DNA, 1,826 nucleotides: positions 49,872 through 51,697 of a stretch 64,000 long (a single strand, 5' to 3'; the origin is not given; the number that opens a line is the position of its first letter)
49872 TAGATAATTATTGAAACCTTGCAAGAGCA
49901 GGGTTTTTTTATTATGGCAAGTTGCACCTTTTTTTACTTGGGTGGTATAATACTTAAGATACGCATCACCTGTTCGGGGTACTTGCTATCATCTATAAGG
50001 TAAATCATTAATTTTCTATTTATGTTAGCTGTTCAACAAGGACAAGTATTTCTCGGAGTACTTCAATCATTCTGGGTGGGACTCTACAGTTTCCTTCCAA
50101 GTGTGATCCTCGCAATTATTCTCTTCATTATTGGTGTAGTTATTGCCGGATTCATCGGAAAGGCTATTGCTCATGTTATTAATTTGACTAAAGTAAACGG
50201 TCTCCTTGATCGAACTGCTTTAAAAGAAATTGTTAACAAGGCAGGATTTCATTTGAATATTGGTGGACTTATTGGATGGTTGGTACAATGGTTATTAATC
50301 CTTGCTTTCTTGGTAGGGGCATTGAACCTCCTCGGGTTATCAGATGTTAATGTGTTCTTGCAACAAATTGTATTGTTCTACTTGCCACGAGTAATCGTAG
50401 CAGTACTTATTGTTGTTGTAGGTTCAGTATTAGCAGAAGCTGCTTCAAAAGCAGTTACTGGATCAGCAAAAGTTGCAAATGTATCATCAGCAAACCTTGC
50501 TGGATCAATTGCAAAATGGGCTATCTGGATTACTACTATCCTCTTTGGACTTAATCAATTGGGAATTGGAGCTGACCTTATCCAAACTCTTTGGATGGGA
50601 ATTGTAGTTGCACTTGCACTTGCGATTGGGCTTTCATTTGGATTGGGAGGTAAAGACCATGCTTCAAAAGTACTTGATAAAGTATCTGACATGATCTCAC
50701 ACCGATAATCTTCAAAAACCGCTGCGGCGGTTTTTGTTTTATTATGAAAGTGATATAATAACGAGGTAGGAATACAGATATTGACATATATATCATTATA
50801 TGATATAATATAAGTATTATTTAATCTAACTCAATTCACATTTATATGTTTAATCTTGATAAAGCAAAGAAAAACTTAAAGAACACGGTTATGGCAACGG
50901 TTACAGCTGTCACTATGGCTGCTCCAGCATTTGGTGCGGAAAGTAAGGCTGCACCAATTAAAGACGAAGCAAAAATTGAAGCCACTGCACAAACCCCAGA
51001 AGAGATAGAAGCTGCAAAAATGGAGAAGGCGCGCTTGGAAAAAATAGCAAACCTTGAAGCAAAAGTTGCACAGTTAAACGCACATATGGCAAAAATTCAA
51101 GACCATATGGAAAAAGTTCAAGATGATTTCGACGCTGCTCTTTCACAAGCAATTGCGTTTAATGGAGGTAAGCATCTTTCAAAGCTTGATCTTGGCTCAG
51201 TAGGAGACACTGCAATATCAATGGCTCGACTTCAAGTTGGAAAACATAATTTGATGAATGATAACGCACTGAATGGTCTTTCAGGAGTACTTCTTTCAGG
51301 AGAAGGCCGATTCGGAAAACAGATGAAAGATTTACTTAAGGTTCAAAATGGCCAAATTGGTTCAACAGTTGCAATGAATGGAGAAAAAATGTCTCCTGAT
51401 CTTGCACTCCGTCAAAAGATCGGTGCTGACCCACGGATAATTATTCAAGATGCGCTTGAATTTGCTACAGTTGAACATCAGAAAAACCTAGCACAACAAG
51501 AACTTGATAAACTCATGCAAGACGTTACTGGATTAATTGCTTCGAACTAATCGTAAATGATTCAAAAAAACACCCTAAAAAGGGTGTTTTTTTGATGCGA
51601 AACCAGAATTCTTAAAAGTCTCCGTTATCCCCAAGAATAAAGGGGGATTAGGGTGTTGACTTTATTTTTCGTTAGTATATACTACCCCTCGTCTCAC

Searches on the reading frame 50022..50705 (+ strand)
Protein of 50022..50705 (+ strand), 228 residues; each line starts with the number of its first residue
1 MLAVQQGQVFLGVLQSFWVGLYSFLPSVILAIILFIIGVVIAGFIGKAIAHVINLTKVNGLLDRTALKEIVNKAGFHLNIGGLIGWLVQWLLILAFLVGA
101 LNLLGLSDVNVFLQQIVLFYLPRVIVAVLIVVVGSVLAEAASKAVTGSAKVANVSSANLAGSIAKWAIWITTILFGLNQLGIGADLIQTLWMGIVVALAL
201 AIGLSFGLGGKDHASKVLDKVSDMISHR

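Call 85: search_protein_families(library=pfam, proteins=[window:50022-50705:+], max_evalue=0.001)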
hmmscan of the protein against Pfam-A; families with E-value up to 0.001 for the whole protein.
window:50022-50705:+ (228 aa): 1 family
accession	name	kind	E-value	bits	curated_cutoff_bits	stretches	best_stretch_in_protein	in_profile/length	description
PF05552.17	MS_channel_1st_1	-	7.7e-10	38.9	22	2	14-59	3-48/50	Mechanosensitive ion channel, conserved TM helix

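Call 97: search_protein_families(library=ncbifam, proteins=[window:50022-50705:+], max_evalue=0.01)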
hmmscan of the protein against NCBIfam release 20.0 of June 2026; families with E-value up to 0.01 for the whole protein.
window:50022-50705:+ (228 aa): 1 family
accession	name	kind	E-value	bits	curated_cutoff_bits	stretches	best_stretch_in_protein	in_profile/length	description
NF033912.1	msc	subfamily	4.4e-19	68.9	100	3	153-214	304-365/365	mechanosensitive ion channel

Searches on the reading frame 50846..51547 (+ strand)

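Call 85: search_protein_families(library=pfam, proteins=[window:50846-51547:+], max_evalue=0.001)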
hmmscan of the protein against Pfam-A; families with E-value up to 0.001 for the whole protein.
window:50846-51547:+ (234 aa): 0 families

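Call 97: search_protein_families(library=ncbifam, proteins=[window:50846-51547:+], max_evalue=0.01)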
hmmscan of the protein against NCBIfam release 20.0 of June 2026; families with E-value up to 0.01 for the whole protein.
window:50846-51547:+ (234 aa): 2 families
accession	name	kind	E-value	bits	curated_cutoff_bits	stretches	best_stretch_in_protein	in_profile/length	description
NF053524.1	thylo_ssl2009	equivalog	0.0011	19.7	58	1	37-92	40-89/90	ssl2009 family thylakoid membrane protein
TIGR03644.1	marine_trans_1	hypoth_equivalog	0.0095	14.8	514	0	104-199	221-306/404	probable ammonium transporter, marine subtype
